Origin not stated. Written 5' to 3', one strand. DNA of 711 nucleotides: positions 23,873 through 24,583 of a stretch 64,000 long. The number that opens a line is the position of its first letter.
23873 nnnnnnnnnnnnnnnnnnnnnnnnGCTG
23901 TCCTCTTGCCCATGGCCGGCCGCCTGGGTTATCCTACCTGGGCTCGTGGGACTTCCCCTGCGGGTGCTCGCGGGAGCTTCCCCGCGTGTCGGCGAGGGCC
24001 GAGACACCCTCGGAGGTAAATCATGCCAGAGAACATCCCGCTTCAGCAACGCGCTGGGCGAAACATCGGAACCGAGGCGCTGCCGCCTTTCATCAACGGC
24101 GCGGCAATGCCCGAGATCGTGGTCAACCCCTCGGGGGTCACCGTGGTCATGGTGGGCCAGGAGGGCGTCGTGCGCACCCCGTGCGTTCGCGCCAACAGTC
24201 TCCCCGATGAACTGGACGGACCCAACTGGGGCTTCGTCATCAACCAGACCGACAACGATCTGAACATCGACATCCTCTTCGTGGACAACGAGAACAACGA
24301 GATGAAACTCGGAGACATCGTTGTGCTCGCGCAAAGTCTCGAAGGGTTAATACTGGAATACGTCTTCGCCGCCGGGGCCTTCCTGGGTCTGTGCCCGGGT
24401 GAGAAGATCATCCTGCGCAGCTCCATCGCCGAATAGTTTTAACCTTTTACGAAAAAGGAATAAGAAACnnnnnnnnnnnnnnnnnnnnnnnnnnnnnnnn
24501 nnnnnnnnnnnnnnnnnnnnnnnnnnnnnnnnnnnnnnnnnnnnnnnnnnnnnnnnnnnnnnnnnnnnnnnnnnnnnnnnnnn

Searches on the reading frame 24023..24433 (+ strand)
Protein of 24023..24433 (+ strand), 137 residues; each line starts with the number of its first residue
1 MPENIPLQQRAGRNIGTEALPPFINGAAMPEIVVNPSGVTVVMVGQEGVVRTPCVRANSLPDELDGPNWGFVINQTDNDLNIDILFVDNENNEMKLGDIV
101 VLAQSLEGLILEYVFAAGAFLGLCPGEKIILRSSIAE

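Call 11: search_protein_families(library=pfam, proteins=[window:24023-24433:+], max_evalue=0.01)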
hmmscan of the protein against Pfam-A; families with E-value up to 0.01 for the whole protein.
window:24023-24433:+ (137 aa): 0 families

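Call 33: find_homologous_proteins(query=window:24023-24433:+)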
Query window:24023-24433:+ (137 aa): 19 proteins with E <= 0.001 among 33 candidates.
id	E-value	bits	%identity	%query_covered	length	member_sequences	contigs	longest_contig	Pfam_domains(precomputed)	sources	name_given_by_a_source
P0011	7.7e-84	296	100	100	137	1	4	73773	-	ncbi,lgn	ncbi:MAG: hypothetical protein ACE5F6_00150 [Anaerolineae bacterium]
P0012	4.3e-72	258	88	100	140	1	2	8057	-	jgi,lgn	jgi:hypothetical protein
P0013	1.2e-47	179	65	100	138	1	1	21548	-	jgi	jgi:hypothetical protein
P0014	6.9e-42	160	60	100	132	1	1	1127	-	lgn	-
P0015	2.7e-38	149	58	100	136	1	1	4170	-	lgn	-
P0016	3.1e-36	142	59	98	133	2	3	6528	-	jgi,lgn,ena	jgi:hypothetical protein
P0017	2.5e-35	139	60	100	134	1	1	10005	-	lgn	-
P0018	1.0e-34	137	58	96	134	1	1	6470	-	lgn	-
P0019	2.4e-34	136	54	100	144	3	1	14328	-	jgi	jgi:hypothetical protein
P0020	3.3e-33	132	50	100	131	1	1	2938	-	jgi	jgi:hypothetical protein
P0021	5.2e-33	132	56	96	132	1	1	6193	-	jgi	jgi:hypothetical protein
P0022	1.2e-32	130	50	100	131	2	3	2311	-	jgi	jgi:hypothetical protein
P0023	7.6e-32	128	57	95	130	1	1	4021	-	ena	-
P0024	9.3e-32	128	57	98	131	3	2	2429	-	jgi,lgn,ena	-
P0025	3.8e-30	122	54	98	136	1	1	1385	-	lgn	-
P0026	2.3e-26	110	52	94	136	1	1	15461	-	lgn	-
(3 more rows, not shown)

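Call 36: find_encoding_contigs(protein=P0019, flank=5000, max_places=2)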
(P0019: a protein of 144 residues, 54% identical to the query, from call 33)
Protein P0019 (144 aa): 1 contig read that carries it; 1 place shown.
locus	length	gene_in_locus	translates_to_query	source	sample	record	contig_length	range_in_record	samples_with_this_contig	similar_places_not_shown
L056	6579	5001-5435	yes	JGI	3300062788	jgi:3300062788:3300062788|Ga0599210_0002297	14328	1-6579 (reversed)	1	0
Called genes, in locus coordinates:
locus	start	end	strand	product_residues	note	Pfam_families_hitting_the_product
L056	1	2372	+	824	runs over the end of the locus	PF08706:D5_N, PF19263:DUF5906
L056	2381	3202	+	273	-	PF01510:Amidase_2 (weak)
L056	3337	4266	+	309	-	-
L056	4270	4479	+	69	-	-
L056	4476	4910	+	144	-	PF00583:Acetyltransf_1 (weak), PF13508:Acetyltransf_7 (weak)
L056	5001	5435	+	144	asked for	-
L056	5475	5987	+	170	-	-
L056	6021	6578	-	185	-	?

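Call 37: find_encoding_contigs(protein=P0026, flank=5000, max_places=2)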
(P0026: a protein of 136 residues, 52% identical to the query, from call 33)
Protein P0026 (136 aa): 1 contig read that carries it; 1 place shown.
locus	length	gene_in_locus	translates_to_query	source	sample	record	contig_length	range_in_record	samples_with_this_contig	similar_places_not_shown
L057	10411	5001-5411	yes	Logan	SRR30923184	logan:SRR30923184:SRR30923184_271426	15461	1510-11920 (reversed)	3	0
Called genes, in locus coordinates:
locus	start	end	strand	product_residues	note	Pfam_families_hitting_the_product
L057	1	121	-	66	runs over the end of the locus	-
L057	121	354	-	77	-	-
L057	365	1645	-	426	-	PF12705:PDDEXK_1 (faint)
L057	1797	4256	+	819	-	PF08706:D5_N, PF19263:DUF5906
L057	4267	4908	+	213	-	PF01510:Amidase_2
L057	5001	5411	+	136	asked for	-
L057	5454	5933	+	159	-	-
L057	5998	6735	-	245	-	-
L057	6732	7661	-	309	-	-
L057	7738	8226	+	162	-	PF00583:Acetyltransf_1 (weak)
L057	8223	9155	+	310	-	-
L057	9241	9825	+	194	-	-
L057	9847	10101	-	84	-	-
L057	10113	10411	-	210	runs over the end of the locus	-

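Call 38: find_encoding_contigs(protein=P0016, flank=5000, max_places=3)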
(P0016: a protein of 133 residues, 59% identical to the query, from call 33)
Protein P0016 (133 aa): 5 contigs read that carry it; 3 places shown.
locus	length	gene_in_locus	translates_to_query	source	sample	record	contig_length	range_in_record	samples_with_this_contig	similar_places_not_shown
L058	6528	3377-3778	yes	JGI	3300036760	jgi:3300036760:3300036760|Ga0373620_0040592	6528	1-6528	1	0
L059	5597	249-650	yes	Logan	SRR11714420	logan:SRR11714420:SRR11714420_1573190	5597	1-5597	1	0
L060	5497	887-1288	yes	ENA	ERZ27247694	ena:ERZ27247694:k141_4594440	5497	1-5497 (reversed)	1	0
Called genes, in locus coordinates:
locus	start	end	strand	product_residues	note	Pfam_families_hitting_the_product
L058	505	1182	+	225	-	-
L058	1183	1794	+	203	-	PF03567:Sulfotransfer_2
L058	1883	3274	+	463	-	PF12919:TcdA_TcdB (faint), PF04488:Gly_transf_sug, PF05050:Methyltransf_21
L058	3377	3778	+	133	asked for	-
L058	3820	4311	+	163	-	-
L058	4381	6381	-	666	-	PF08706:D5_N, PF19263:DUF5906, PF03288:Pox_D5 (faint)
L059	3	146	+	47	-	?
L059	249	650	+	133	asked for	-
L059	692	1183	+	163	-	-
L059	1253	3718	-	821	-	PF08706:D5_N, PF19263:DUF5906, PF03288:Pox_D5 (faint)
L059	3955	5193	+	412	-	PF12705:PDDEXK_1 (faint)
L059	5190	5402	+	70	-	-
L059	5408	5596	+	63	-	?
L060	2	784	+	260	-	?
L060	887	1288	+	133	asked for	-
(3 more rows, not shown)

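Call 39: find_encoding_contigs(protein=P0012, flank=5000, max_places=2)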
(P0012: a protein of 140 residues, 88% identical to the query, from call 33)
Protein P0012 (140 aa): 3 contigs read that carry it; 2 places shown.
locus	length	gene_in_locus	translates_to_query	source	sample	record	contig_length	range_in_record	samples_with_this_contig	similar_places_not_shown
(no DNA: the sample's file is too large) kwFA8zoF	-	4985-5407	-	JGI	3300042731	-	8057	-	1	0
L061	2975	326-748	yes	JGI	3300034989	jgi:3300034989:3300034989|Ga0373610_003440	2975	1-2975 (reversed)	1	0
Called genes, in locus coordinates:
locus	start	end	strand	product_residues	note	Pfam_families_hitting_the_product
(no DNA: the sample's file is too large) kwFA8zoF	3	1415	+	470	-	?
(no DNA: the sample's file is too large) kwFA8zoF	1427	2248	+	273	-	PF01510:Amidase_2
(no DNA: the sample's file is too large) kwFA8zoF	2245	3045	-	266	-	-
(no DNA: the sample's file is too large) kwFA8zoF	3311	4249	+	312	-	-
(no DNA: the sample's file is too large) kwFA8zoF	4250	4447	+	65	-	-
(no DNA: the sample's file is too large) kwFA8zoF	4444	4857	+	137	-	PF00583:Acetyltransf_1 (weak), PF13508:Acetyltransf_7 (faint), PF14542:Acetyltransf_CG (weak)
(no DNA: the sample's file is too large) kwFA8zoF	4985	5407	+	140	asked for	-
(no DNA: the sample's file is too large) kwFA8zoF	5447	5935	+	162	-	-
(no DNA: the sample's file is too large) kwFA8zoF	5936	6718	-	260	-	PF04488:Gly_transf_sug (weak)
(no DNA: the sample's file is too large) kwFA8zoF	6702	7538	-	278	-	-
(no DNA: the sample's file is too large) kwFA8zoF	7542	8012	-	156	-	PF13578:Methyltransf_24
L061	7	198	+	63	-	-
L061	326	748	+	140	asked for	-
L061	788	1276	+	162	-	-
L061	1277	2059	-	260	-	PF04488:Gly_transf_sug (weak)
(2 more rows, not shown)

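Call 41: find_encoding_contigs(protein=P0020, flank=4000, max_places=2)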
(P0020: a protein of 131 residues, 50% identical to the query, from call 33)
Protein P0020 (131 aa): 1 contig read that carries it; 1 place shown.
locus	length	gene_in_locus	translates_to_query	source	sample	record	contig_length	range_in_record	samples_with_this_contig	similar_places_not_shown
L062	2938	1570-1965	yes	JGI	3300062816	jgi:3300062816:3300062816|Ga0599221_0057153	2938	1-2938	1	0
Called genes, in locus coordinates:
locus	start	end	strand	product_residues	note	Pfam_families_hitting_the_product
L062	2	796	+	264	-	?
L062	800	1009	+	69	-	-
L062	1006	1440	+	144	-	PF00583:Acetyltransf_1 (weak), PF13508:Acetyltransf_7 (weak)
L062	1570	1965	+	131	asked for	-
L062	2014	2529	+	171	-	-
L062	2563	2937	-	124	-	?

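Call 42: find_encoding_contigs(protein=P0021, flank=5000, max_places=2)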
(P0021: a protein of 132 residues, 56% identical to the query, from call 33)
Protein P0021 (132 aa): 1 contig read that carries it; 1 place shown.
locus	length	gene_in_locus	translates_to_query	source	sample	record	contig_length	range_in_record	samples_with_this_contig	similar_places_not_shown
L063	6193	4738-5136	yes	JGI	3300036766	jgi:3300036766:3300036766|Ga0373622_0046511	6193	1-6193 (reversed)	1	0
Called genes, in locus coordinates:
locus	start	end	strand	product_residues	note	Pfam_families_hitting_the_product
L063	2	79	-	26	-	?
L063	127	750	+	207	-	-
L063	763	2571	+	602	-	PF00535:Glycos_transf_2 (weak), PF20706:GT4-conflict, PF00534:Glycos_transf_1, PF13692:Glyco_trans_1_4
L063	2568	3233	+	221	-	PF05050:Methyltransf_21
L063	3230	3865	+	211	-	PF03567:Sulfotransfer_2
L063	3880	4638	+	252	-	PF12919:TcdA_TcdB (faint), PF04488:Gly_transf_sug (weak)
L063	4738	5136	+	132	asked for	-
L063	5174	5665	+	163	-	-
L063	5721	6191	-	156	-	?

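Call 43: find_encoding_contigs(protein=P0018, flank=5000, max_places=2)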
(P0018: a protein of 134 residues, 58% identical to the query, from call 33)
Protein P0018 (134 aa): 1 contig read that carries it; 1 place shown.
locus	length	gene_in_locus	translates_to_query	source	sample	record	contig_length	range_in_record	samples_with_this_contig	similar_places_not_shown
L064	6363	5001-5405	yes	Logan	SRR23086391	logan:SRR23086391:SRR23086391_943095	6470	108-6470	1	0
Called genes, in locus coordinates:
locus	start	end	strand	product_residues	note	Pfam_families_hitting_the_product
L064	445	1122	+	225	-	-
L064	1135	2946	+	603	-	PF00535:Glycos_transf_2, PF20706:GT4-conflict (weak), PF00534:Glycos_transf_1, PF13692:Glyco_trans_1_4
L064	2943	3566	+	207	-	PF05050:Methyltransf_21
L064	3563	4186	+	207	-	PF03567:Sulfotransfer_2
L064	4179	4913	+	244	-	PF04488:Gly_transf_sug (weak)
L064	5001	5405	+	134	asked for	-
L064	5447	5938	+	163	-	-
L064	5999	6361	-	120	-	?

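Call 60: search_protein_families(library=phrogs, proteins=[window:24023-24433:+], max_evalue=0.1)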
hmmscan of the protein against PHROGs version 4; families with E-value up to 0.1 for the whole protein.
window:24023-24433:+ (137 aa): 0 families

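Call 88: find_related_loci(query=A4, collection=viral_contigs, flank=3000)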
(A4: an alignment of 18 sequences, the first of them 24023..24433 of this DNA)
Query A4 (137 aa) in viral_contigs; peptide patterns used: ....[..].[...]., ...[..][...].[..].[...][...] (x = any residue, [..] = any of these).
36 stretches matched a pattern, but none encodes a relative of the query by tblastn (E <= 1e-3).

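Call 89: find_related_loci(query=A4, collection=genome_contigs, flank=3000)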
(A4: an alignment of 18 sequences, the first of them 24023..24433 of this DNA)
Query A4 (137 aa) in genome_contigs; peptide patterns used: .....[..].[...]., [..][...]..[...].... (x = any residue, [..] = any of these).
80 stretches matched a pattern, but none encodes a relative of the query by tblastn (E <= 1e-3).

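Call 97: predict_structure(alignment_id=A4)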
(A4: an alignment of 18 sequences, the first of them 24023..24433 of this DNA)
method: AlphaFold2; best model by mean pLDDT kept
length: 137 residues; sequences in the alignment: 18
mean_pLDDT: 73.8   pTM: 0.63
mean pLDDT of the five models: 73.8, 73.6, 71.8, 71.0, 70.0
residues with pLDDT >= 90: 31; 70-90: 48; 50-70: 39; < 50: 19
segments of 3 or more residues with pLDDT < 50: 12-27
pLDDT, mean of each block of 10 residues (from residue 1): 51 47 50 87 79 62 65 91 91 90 89 65 82 88
secondary structure, 60 per line:
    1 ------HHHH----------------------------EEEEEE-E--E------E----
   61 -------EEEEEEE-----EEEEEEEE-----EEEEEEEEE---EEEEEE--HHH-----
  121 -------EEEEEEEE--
elements in order: H7-10 E39-44 E68-74 E80-87 E93-101 E105-110 E128-135

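Call 99: fold_search(model_id=the predicted structure, library=pdb)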
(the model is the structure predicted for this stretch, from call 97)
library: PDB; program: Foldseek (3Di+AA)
matches with E <= 10: 1638; with E <= 0.001: 0
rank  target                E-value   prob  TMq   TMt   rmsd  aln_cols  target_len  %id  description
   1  2ii7_D                7.6e-03  0.99  0.38  0.47   7.8       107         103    9  Anabaena sensory rhodopsin transducer (released 2007-03-20)
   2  2ii7_B                8.1e-03  1.00  0.40  0.45   6.7       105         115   12  Anabaena sensory rhodopsin transducer (released 2007-03-20)
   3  2ii8_B                9.6e-03  0.99  0.40  0.50   7.1       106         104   11  Anabaena sensory rhodopsin transducer (released 2007-03-20)
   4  2ii7_A                1.0e-02  1.00  0.40  0.47   6.3       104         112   10  Anabaena sensory rhodopsin transducer (released 2007-03-20)
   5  2ii8_D                1.3e-02  0.99  0.40  0.52   6.2       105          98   11  Anabaena sensory rhodopsin transducer (released 2007-03-20)
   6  2ii9_C                1.4e-02  1.00  0.33  0.46   4.6        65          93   12  Anabaena sensory rhodopsin transducer (released 2007-03-20)
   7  2ii7_E                1.5e-02  1.00  0.41  0.50   7.5       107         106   12  Anabaena sensory rhodopsin transducer (released 2007-03-20)
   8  2ii7_C                1.6e-02  1.00  0.33  0.39   4.7        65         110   12  Anabaena sensory rhodopsin transducer (released 2007-03-20)
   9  2ii9_D                1.7e-02  1.00  0.40  0.55   6.8       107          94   10  Anabaena sensory rhodopsin transducer (released 2007-03-20)
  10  1ju3                  1.8e-02  0.96  0.26  0.09   5.9        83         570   13  BACTERIAL COCAINE ESTERASE COMPLEX WITH TRANSITION STATE ANALOG (released 2001-12-21)
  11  2ii8_F                1.9e-02  1.00  0.34  0.49   3.5        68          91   13  Anabaena sensory rhodopsin transducer (released 2007-03-20)
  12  1nc7_D                1.9e-02  1.00  0.33  0.38   3.7        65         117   15  Crystal Structure of Thermotoga maritima 1070 (released 2003-07-01)
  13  2ii8_C                1.9e-02  1.00  0.34  0.48   3.5        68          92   13  Anabaena sensory rhodopsin transducer (released 2007-03-20)
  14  2ii7_F                1.9e-02  0.99  0.32  0.45   4.7        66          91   12  Anabaena sensory rhodopsin transducer (released 2007-03-20)
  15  2ii7_H                1.9e-02  0.99  0.32  0.40   4.8        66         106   12  Anabaena sensory rhodopsin transducer (released 2007-03-20)
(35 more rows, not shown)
